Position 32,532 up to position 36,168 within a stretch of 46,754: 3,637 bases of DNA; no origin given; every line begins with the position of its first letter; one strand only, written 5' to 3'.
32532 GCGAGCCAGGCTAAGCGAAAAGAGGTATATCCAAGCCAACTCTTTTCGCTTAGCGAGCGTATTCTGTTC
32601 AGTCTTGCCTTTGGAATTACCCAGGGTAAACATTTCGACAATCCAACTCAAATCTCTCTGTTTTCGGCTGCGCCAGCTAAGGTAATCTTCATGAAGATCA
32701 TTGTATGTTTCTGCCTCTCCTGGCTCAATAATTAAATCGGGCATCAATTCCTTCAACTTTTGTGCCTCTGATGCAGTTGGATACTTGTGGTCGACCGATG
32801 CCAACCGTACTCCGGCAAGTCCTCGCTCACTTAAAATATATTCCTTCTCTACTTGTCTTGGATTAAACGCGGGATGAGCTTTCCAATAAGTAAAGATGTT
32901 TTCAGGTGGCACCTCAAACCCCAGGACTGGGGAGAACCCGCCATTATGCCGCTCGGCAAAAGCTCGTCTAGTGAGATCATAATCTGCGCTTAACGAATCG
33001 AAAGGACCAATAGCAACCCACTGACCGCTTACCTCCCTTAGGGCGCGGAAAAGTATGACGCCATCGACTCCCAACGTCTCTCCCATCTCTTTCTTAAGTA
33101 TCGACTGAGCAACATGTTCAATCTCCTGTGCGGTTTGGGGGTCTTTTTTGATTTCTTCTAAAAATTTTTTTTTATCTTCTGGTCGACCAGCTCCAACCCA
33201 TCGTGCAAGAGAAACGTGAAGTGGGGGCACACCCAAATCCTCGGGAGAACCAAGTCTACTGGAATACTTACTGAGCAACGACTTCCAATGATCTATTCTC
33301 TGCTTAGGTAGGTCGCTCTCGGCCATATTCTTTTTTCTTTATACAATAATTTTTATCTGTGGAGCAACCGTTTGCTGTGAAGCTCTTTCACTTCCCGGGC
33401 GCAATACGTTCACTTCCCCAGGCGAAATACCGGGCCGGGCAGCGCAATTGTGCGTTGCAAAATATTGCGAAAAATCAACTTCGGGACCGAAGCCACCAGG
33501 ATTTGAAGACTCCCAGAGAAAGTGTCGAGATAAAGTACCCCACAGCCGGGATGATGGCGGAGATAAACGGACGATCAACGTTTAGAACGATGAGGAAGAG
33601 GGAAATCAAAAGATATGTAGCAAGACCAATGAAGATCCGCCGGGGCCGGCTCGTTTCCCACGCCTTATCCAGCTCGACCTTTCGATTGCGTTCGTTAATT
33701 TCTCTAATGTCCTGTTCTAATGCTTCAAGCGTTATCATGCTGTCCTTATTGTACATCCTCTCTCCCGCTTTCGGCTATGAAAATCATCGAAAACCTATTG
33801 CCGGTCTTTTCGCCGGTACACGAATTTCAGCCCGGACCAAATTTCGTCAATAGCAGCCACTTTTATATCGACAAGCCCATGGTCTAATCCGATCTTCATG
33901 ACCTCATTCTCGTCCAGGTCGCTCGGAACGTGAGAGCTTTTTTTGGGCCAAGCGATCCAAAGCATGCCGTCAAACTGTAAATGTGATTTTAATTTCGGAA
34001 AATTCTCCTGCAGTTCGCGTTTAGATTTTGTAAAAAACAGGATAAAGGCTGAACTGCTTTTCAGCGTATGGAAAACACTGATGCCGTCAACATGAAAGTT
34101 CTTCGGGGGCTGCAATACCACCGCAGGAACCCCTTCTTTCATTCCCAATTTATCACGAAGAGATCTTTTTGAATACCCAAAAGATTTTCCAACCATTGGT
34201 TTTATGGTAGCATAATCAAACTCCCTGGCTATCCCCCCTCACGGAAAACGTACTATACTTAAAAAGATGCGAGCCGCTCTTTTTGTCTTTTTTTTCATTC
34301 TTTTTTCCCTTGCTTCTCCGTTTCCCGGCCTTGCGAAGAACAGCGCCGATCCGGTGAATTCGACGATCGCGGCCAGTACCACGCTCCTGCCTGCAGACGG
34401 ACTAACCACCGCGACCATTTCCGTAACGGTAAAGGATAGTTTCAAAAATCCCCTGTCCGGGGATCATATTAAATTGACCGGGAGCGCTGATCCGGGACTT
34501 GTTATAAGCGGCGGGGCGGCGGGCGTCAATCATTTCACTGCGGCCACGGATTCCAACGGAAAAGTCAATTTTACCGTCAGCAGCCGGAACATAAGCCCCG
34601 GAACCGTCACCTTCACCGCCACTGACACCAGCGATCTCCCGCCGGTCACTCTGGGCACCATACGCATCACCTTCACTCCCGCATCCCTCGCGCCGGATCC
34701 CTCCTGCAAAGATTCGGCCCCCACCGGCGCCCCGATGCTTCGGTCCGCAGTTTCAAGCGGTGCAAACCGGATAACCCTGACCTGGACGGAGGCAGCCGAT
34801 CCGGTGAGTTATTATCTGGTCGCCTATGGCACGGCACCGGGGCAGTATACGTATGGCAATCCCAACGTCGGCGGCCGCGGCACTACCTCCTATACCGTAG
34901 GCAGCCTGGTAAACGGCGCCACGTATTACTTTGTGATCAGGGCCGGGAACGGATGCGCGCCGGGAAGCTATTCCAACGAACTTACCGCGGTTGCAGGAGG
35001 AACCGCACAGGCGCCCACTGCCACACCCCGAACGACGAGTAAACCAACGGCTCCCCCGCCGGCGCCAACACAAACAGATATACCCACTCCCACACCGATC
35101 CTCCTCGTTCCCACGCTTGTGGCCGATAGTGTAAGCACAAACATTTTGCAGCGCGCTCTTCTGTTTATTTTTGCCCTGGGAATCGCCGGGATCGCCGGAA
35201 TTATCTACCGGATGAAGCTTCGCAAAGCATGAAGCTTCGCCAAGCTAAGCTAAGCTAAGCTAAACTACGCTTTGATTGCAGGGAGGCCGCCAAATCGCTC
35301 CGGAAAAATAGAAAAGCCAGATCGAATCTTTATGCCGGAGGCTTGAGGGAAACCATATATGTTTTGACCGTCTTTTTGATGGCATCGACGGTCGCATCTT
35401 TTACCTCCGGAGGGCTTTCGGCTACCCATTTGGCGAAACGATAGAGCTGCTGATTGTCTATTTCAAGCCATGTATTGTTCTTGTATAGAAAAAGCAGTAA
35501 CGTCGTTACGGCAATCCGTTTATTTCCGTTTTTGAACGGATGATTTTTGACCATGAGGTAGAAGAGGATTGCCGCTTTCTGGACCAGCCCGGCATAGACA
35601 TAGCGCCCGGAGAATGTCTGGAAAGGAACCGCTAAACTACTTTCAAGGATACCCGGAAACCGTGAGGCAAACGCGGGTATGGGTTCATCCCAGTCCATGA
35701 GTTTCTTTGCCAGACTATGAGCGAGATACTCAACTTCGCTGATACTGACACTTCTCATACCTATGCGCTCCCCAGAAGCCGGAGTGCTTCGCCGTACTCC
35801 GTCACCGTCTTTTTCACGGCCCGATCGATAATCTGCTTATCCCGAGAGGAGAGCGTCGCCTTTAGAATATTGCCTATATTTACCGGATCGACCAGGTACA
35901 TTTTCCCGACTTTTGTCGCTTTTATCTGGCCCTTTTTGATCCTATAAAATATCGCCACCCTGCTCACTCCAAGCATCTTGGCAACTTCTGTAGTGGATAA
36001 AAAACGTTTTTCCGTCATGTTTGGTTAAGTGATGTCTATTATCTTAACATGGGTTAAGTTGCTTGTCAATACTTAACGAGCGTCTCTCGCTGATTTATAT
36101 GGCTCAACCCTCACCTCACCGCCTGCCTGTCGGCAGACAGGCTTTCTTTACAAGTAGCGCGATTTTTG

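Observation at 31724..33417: Orphan 460-aa gene plus Cas4-like nuclease, each preceded by the same 42-nt element: candidate two-gene accessory (defence-like?) module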

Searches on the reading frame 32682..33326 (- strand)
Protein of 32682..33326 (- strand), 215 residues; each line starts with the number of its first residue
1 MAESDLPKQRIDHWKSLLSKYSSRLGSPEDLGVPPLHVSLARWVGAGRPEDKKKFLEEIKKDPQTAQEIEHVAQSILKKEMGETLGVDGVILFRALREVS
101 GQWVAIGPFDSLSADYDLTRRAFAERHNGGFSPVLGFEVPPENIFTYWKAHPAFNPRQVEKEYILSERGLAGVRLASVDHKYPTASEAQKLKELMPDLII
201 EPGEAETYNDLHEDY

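Call 40: search_solved_structures(query=A2, max_evalue=10, show_alignments=3)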
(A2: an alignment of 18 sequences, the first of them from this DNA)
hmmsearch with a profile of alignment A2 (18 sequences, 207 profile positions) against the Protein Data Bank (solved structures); distinct sequences matched with E-value up to 10: 1.
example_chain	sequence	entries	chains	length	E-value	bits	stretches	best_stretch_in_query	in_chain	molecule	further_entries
9bh5_CR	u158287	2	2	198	1.1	11.9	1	9-73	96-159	Large ribosomal subunit protein eL19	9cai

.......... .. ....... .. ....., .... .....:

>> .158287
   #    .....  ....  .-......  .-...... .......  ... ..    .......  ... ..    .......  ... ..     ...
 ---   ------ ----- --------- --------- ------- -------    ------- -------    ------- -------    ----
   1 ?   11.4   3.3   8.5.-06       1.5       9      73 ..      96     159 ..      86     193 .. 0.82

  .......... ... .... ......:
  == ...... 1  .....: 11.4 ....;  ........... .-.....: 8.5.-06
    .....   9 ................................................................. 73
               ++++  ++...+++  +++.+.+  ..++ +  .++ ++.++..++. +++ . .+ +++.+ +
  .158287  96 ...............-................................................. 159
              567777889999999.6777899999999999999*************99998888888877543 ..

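Call 41: find_homologous_proteins(query=A2, max_evalue=0.001)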
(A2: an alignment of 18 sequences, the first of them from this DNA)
Query A2 (18 sequences) (215 aa, profile of the alignment): 4 proteins with E <= 0.001 among 5476 candidates.
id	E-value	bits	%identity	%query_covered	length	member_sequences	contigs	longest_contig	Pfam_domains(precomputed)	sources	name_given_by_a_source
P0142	9.4e-65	236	36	89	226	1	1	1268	-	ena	-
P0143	1.2e-61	226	37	88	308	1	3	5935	-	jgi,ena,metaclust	metaclust:\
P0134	8.7e-56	207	28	73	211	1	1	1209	-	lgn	-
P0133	2.9e-54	202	30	82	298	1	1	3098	-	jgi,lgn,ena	-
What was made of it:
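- Tried and rejected: A profile search with the N-domain alignment added only two new proteins (call 41).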

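Call 52: predict_structure(alignment_id=A2)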
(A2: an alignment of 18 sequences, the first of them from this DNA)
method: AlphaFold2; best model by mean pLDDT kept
length: 215 residues; sequences in the alignment: 18
mean_pLDDT: 88.3   pTM: 0.86
mean pLDDT of the five models: 88.3, 87.4, 87.3, 87.1, 85.9
residues with pLDDT >= 90: 145; 70-90: 46; 50-70: 21; < 50: 3
segments of 3 or more residues with pLDDT < 50: none
pLDDT, mean of each block of 10 residues (from residue 1): 80 94 83 94 93 97 98 94 72 91 91 95 81 93 97 83 97 95 91 95 61 47
secondary structure, 60 per line:
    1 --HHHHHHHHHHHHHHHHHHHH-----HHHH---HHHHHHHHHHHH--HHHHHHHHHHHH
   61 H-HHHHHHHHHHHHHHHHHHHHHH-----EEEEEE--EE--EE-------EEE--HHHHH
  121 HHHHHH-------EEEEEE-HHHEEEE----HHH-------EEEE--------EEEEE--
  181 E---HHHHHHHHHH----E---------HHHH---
elements in order: H3-22 H28-31 H35-46 H49-61 H63-84 E90-95 E111-113 H116-126 E134-139 E144-147 E162-165 E174-178 H185-194 H209-212
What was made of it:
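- R94 ends a strand, S111 lies on a strand followed by a helix, and E162 starts a strand (call 52).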

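Call 56: fold_search(model_id=the predicted structure, library=pdb)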
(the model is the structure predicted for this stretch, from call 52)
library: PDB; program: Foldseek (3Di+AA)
matches with E <= 10: 97; with E <= 0.001: 0
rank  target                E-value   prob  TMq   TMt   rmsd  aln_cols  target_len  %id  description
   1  2z3g_B                4.5e-01  0.11  0.16  0.24  12.3       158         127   12  Crystal structure of blasticidin S deaminase (BSD) (released 2007-10-23)
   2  6d0h_C                6.4e-01  0.44  0.20  0.26   4.0        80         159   14  ParT: Prs ADP-ribosylating toxin bound to cognate antitoxin ParS (released 2019-01-09)
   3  4eyy_Q                7.7e-01  0.13  0.27  0.30  18.8       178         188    8  Crystal Structure of the IcmR-IcmQ complex from Legionella pneumophila (released 2013-05-22)
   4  6d0h_A                9.3e-01  0.35  0.20  0.25   3.9        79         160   14  ParT: Prs ADP-ribosylating toxin bound to cognate antitoxin ParS (released 2019-01-09)
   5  6d0i_A                1.4e+00  0.28  0.20  0.25   3.9        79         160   13  ParT: Prs ADP-ribosylating toxin bound to cognate antitoxin ParS. L48M ParT, SeMet-substituted complex. (released 2019-01-09)
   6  2z3g_A                1.4e+00  0.07  0.15  0.23  11.0       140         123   11  Crystal structure of blasticidin S deaminase (BSD) (released 2007-10-23)
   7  10ye_L                1.5e+00  0.04  0.17  0.17  11.9       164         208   10  DNA Ligase IIIa bound to nucleosome containing a nick at SHL0 (released 2026-03-18)
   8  6d0i_C                1.7e+00  0.23  0.19  0.25   4.1        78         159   13  ParT: Prs ADP-ribosylating toxin bound to cognate antitoxin ParS. L48M ParT, SeMet-substituted complex. (released 2019-01-09)
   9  3hrz_C                1.9e+00  0.04  0.18  0.13  10.7       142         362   14  Cobra Venom Factor (CVF) in complex with human factor B (released 2009-07-07)
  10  5ulm_B                2.0e+00  0.03  0.15  0.11  12.1       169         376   11  Structure of the ASK1 central regulatory region (released 2017-03-01)
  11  1wn6_A                2.2e+00  0.05  0.16  0.24  13.7       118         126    9  Crystal Structure of Blasticidin S Deaminase (BSD) Complexed with Tetrahedral Intermediate of Blasticidin S (released 2005-10-25)
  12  3q4i_A                2.5e+00  0.01  0.13  0.14  19.5       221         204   10  Crystal structure of CDP-Chase in complex with Gd3+ (released 2011-07-13)
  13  3sej_H                2.5e+00  0.01  0.08  0.07  13.7       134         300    7  Structural characterization of a GII.4 2004 norovirus variant (TCH05) bound to Secretor Lewis HBGA (LeB) (released 2011-07-13)
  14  5ulm_A                2.6e+00  0.03  0.15  0.11  12.1       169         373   11  Structure of the ASK1 central regulatory region (released 2017-03-01)
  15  1pvt                  2.6e+00  0.01  0.09  0.09  13.4       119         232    8  Crystal structure of sugar-phosphate aldolase from Thermotoga maritima (released 2003-09-23)
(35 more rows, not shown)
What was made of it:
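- The best plausible PDB matches are the ParT ADP-ribosylating toxin and PARP2/3 (call 56).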

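Call 59: find_encoding_contigs(protein=P0143, flank=6000, max_places=3)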
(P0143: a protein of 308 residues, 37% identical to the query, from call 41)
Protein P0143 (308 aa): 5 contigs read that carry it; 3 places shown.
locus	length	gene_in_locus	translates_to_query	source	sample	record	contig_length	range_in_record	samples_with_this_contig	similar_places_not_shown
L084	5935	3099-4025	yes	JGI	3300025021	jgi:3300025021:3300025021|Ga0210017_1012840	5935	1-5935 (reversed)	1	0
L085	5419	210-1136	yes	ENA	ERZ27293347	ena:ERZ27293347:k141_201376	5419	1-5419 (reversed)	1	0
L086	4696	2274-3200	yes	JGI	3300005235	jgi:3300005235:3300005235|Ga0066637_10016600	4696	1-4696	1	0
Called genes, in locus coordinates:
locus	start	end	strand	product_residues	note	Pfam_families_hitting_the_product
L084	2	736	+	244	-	?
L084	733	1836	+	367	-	PF00226:DnaJ, PF01556:DnaJ_C, PF00684:DnaJ_CXXCXGXG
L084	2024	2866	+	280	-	PF00149:Metallophos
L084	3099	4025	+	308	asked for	-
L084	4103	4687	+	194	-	PF00210:Ferritin, PF02915:Rubrerythrin, PF23458:DUF7130 (weak), PF21349:RUBY_RBDX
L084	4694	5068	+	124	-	PF06397:Desulfoferrod_N, PF01880:Desulfoferrodox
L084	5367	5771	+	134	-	-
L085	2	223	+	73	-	?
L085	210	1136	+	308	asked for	-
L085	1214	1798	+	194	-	PF00210:Ferritin, PF02915:Rubrerythrin, PF23458:DUF7130 (weak), PF21349:RUBY_RBDX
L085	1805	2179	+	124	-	PF06397:Desulfoferrod_N, PF01880:Desulfoferrodox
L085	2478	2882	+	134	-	-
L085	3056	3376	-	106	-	-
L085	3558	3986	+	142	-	-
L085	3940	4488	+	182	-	-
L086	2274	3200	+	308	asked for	-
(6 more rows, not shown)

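Call 61: fold_search(model_id=the predicted structure, library=viral)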
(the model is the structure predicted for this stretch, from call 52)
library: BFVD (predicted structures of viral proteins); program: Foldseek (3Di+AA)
matches with E <= 10: 293; with E <= 0.001: 0
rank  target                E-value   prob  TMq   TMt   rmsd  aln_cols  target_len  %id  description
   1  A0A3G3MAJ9            9.1e-03  0.91  0.31  0.29  10.4       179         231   11  Uncharacterized protein [Gordonia phage Octobien14]
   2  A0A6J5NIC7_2          1.1e-02  0.69  0.31  0.09  13.1       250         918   12  DEDDh domain containing protein [uncultured Caudovirales phage]
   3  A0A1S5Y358            1.2e-02  0.95  0.34  0.15   8.2       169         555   18  Uncharacterized protein [uncultured archaeal virus]
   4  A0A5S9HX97            2.5e-02  0.96  0.37  0.47   5.9       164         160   12  Uncharacterized protein [Tenacibaculum phage PTm1]
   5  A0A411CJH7            4.4e-02  0.96  0.27  0.28   4.5        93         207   15  (no name in the UniProt tables at hand)
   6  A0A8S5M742            4.7e-02  0.60  0.27  0.15   9.2       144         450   15  Uncharacterized protein [Siphoviridae sp. ctrgt10]
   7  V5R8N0                5.0e-02  0.92  0.23  0.36   3.7        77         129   19  (no name in the UniProt tables at hand)
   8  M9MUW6                5.3e-02  0.94  0.25  0.14   4.0        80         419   18  (no name in the UniProt tables at hand)
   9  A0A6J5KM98            6.7e-02  0.93  0.28  0.18   4.7        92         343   17  Uncharacterized protein [uncultured Caudovirales phage]
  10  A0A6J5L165            8.1e-02  0.89  0.42  0.39   6.8       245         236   11  Uncharacterized protein [uncultured Caudovirales phage]
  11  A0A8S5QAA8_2          9.1e-02  0.35  0.27  0.05  17.8       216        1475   11  Type I restriction enzyme [Podoviridae sp. ctsfx1]
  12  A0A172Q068            9.1e-02  0.18  0.23  0.19  16.7       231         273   10  RIIB protector from prophage-induced early lysis [Acinetobacter phage vB_AbaM_ME3]
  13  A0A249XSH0            1.3e-01  0.85  0.27  0.35   4.4        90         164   12  Uncharacterized protein [Mycobacterium phage Phabba]
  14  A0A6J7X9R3            1.3e-01  0.07  0.12  0.10  16.9       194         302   11  Uncharacterized protein [uncultured Caudovirales phage]
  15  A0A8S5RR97            1.4e-01  0.35  0.27  0.17  12.8       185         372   11  Uncharacterized protein [Podoviridae sp. ctXdu7]
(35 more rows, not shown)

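Call 62: search_protein_families(library=pfam, alignment_id=A2, max_evalue=10)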
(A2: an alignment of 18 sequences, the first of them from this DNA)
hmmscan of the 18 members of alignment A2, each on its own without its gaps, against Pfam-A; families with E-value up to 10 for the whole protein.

A. member 1, seq(215 aa): 2 families
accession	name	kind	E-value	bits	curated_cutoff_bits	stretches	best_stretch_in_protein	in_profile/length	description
PF09749.15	HVSL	-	0.051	13.4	26.8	1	12-64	63-116/242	Uncharacterised conserved protein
PF22342.1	T3SS_CopN_3rd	-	0.063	13.9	27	1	72-102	47-79/99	T3SS, Low calcium response E, third helical domain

B. families by the number of members that match (of 18 scanned): 10 families
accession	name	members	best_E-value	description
PF12616.13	DUF3775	1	0.013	Protein of unknown function (DUF3775)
PF09749.15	HVSL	1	0.051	Uncharacterised conserved protein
PF22342.1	T3SS_CopN_3rd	1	0.063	T3SS, Low calcium response E, third helical domain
PF21033.3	RMD1-3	1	0.12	Regulator of microtubule dynamics protein 1-3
PF19955.5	EAD1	1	0.15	Effector-associated domain 1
PF21434.3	TerS_N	1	0.16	Phage G20C small terminase, N-terminal domain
PF13524.12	Glyco_trans_1_2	1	0.16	Glycosyl transferase-like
PF08764.15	Coagulase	1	0.18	Staphylococcus aureus coagulase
PF04539.22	Sigma70_r3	1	0.25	Sigma-70 region 3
PF12390.13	Se-cys_synth_N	1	0.29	Selenocysteine synthase N terminal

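Call 87: search_dna_similar(query=window:32682-33326:-, collection=phages, mode=protein, max_evalue=1, max_rows=15)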
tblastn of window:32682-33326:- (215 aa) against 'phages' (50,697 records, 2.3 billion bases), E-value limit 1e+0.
No match.
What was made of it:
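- Tried and rejected: tblastn of the N-domain against 50,697 phage genomes found no match (call 87).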

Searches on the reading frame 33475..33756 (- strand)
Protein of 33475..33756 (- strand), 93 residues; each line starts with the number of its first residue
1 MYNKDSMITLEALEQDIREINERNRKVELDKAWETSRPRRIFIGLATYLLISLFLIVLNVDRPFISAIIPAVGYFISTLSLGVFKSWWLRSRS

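Call 7: search_protein_families(library=pfam, proteins=[window:33475-33756:-], max_evalue=0.01)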
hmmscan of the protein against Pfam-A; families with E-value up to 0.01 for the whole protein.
window:33475-33756:- (93 aa): 0 families

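Call 8: search_protein_families(library=padloc, proteins=[window:33475-33756:-], max_evalue=0.01)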
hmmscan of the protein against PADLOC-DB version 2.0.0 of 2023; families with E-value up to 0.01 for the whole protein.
window:33475-33756:- (93 aa): 0 families

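Call 26: search_protein_families(library=phrogs, proteins=[window:33478-33756:-], max_evalue=1)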
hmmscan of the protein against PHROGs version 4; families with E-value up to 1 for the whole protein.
window:33478-33756:- (93 aa): 1 family
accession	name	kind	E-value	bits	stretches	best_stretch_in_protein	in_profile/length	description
phrog_24892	-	unknown function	0.15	13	1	39-85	49-95/148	-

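Call 27: search_protein_families(library=ncbifam, proteins=[window:33478-33756:-], max_evalue=1)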
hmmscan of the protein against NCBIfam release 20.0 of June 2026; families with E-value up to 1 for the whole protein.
window:33478-33756:- (93 aa): 0 families

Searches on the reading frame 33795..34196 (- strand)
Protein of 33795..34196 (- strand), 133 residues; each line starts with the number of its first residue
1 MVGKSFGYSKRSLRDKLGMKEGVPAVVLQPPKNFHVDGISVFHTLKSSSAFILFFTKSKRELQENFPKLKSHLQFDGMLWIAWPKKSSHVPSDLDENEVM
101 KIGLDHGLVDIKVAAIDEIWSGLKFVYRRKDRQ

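Call 7: search_protein_families(library=pfam, proteins=[window:33795-34196:-], max_evalue=0.01)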
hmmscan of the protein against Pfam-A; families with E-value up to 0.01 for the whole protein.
window:33795-34196:- (133 aa): 0 families

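Call 8: search_protein_families(library=padloc, proteins=[window:33795-34196:-], max_evalue=0.01)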
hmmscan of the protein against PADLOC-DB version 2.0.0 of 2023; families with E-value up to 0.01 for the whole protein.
window:33795-34196:- (133 aa): 0 families

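Call 26: search_protein_families(library=phrogs, proteins=[window:33798-34196:-], max_evalue=1)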
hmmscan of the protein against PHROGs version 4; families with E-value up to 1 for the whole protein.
window:33798-34196:- (133 aa): 0 families

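Call 27: search_protein_families(library=ncbifam, proteins=[window:33798-34196:-], max_evalue=1)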
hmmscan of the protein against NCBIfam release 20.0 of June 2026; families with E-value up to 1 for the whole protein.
window:33798-34196:- (133 aa): 1 family
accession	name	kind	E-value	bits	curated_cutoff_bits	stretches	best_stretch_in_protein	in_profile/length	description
NF001905.0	PRK00654.2-4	subfamily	0.053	12.1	560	1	9-75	283-354/489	glycogen synthase GlgA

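Call 86: search_protein_families(library=pfam, proteins=[window:33798-34196:-], max_evalue=0.001)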
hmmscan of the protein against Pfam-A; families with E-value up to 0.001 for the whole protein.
window:33798-34196:- (133 aa): 0 families

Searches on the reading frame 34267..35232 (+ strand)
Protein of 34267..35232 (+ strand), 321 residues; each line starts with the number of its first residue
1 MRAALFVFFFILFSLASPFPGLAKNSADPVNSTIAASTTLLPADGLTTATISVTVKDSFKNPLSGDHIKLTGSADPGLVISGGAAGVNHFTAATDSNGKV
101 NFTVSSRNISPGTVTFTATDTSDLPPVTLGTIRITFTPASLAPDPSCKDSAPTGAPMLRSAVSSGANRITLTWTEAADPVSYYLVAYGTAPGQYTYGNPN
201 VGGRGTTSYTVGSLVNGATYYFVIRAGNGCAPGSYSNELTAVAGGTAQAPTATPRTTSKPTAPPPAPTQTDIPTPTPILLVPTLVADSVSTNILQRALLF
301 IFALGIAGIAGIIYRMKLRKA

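Call 7: search_protein_families(library=pfam, proteins=[window:34267-35232:+], max_evalue=0.01)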
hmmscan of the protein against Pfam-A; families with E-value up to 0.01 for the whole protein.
window:34267-35232:+ (321 aa): 3 families
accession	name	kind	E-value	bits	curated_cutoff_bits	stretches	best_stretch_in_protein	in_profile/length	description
PF02369.22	Big_1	-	7.3e-11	42.5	34.9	1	32-125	2-86/93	Bacterial Ig-like domain (group 1)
PF09134.16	Invasin_D3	-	2.5e-10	41.2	33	1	28-119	1-83/98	Invasin, domain 3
PF00041.27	fn3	-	1.8e-08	34.9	25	1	160-240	7-82/84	Fibronectin type III domain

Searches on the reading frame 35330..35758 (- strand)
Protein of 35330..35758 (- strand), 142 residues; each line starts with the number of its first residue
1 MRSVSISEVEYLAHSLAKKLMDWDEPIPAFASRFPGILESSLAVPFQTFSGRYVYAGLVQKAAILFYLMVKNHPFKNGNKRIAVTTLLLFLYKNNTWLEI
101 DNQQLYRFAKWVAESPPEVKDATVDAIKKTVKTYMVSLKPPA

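Call 7: search_protein_families(library=pfam, proteins=[window:35330-35758:-], max_evalue=0.01)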
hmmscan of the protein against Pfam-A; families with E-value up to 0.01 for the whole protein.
window:35330-35758:- (142 aa): 1 family
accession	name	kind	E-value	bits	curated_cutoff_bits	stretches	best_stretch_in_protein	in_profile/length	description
PF02661.23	Fic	-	1.9e-10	41.9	24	1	28-91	21-93/93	Fic/DOC family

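Call 8: search_protein_families(library=padloc, proteins=[window:35330-35758:-], max_evalue=0.01)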
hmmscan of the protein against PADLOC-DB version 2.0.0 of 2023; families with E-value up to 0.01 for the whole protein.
window:35330-35758:- (142 aa): 5 families
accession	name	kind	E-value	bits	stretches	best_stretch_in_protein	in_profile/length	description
PDLC04965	PDC-S23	-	1.6e-21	75.1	1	28-132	215-324/327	-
PDLC04963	PDC-S23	-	7.3e-20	69.6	1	35-131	205-307/312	-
PDLC04964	PDC-S23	-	3.3e-15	54.1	1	1-131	191-327/331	-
PDLC04848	PDC-S05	-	9.8e-09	33.2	1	60-128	211-285/291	-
PDLC04718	PDC-M59B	-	1.5e-06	26.4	1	51-97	46-92/159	-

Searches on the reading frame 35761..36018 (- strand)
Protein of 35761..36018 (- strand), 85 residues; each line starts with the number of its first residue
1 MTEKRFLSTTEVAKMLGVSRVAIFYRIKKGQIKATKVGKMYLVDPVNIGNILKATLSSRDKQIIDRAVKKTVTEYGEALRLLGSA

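Call 7: search_protein_families(library=pfam, proteins=[window:35761-36018:-], max_evalue=0.01)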
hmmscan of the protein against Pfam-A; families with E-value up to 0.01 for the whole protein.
window:35761-36018:- (85 aa): 4 families
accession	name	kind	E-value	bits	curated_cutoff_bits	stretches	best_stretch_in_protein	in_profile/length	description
PF12728.13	HTH_17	-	3e-07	31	27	1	6-44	1-39/51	Helix-turn-helix domain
PF18024.7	HTH_50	-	0.00028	21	27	1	5-32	22-49/50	Helix-turn-helix domain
PF02954.25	HTH_8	-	0.0015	18.6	22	1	10-29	22-41/42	Bacterial regulatory protein, Fis family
PF13338.12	AbiEi_4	-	0.0081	16.7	25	0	4-32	11-38/49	Transcriptional regulator, AbiEi antitoxin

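Call 8: search_protein_families(library=padloc, proteins=[window:35761-36018:-], max_evalue=0.01)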
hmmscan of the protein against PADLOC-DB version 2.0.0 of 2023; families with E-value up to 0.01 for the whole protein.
window:35761-36018:- (85 aa): 4 families
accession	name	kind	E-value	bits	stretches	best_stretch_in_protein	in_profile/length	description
PDLC04133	mad1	-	5.7e-06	24.6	1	3-44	2-43/60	mads_1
PDLC00803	Cyclase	-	0.00015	19.5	1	36-74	207-245/253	oligonucleotide-cyclase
PDLC03252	MTase_II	-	0.0045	14.3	1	4-70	2-63/365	Type II methyltransferase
PDLC03348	MTase_II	-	0.0099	12.4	0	3-72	7-77/727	Type II methyltransferase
